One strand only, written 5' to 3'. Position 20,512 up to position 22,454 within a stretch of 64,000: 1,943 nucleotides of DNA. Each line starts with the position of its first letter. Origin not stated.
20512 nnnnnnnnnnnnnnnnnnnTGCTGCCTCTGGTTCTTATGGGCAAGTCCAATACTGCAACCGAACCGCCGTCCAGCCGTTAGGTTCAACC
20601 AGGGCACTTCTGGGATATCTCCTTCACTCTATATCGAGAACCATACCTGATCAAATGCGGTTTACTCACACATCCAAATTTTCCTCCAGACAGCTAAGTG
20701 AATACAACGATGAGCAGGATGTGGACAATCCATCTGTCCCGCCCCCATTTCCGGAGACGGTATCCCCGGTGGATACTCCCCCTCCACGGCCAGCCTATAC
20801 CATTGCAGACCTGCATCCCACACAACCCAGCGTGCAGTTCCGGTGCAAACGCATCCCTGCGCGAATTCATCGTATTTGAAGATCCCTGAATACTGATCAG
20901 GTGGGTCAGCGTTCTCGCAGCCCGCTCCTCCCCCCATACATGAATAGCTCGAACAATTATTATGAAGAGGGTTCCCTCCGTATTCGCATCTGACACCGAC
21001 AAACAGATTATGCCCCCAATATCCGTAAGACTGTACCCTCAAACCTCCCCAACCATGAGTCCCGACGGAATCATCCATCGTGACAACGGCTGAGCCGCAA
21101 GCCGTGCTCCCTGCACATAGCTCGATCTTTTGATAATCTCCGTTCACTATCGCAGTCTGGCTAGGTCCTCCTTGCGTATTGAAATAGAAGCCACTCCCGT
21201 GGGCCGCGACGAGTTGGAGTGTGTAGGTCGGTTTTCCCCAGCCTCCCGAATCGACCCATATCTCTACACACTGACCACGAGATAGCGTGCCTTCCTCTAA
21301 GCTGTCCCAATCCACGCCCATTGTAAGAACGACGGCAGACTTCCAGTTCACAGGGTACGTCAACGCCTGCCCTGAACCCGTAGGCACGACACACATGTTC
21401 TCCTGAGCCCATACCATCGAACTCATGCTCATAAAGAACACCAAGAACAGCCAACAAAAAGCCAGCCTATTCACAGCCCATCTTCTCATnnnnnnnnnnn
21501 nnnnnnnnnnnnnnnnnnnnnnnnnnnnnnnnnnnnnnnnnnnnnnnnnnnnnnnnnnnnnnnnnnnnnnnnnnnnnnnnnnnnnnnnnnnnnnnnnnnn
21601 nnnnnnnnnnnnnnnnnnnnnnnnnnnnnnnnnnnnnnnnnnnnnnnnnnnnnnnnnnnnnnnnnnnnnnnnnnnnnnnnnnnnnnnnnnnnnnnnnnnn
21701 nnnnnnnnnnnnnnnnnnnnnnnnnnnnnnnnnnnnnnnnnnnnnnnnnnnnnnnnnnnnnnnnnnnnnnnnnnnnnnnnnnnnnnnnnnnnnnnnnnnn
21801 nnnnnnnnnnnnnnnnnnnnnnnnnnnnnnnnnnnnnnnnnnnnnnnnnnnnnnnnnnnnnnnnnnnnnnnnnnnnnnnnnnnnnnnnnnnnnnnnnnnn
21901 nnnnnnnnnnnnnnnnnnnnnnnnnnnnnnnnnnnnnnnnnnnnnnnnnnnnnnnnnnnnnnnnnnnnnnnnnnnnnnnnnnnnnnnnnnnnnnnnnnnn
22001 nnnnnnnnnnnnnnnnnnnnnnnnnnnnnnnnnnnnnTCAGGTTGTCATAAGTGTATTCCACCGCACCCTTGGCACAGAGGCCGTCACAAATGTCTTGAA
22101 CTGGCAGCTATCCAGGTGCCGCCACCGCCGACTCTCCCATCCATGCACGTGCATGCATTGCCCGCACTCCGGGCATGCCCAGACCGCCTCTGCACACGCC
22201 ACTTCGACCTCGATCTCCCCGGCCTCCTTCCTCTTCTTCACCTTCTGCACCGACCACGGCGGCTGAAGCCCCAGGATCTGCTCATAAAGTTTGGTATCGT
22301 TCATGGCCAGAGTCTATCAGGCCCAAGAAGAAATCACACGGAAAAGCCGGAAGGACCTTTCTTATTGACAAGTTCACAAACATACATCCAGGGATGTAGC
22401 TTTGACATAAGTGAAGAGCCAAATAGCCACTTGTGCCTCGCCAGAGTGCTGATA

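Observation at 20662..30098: Three paralogous Sec-signal, Cys-rich proteins grafted onto the same RHS breakpoint: a second, undescribed cassette type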

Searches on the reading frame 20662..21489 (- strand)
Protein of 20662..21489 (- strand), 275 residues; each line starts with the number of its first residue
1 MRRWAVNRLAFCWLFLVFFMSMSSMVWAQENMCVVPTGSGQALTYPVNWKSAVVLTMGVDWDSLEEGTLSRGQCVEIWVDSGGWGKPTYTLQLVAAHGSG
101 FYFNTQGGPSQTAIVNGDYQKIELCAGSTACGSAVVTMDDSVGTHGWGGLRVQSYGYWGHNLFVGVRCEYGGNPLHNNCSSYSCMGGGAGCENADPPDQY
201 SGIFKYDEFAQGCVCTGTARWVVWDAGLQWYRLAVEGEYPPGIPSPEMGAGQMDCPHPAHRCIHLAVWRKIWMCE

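Call 4: search_protein_families(library=pfam, proteins=[window:20662-21489:-], max_evalue=1)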
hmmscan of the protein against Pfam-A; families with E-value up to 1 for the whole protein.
window:20662-21489:- (275 aa): 0 families

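Call 34: search_protein_families(library=ncbifam, proteins=[window:20662-21489:-], max_evalue=1)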
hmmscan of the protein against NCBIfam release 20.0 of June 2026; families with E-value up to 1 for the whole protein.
window:20662-21489:- (275 aa): 0 families

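Call 106: search_protein_families(library=padloc, proteins=[window:20662-21489:-], max_evalue=0.01)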
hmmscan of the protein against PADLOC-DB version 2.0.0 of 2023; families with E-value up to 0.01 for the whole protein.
window:20662-21489:- (275 aa): 0 families

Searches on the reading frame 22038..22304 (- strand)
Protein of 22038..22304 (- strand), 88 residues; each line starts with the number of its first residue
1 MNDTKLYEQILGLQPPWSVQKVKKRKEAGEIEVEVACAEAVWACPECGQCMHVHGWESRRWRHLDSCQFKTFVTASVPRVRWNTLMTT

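Call 32: search_protein_families(library=pfam, proteins=[window:22038-22304:-], max_evalue=0.01)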
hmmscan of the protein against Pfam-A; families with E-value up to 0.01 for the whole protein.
window:22038-22304:- (88 aa): 1 family
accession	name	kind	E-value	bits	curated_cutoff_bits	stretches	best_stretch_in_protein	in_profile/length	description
PF14690.11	Zn_ribbon_ISL3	-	1.7e-12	48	25.5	1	41-81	2-43/47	zinc-finger of transposase IS204/IS1001/IS1096/IS1165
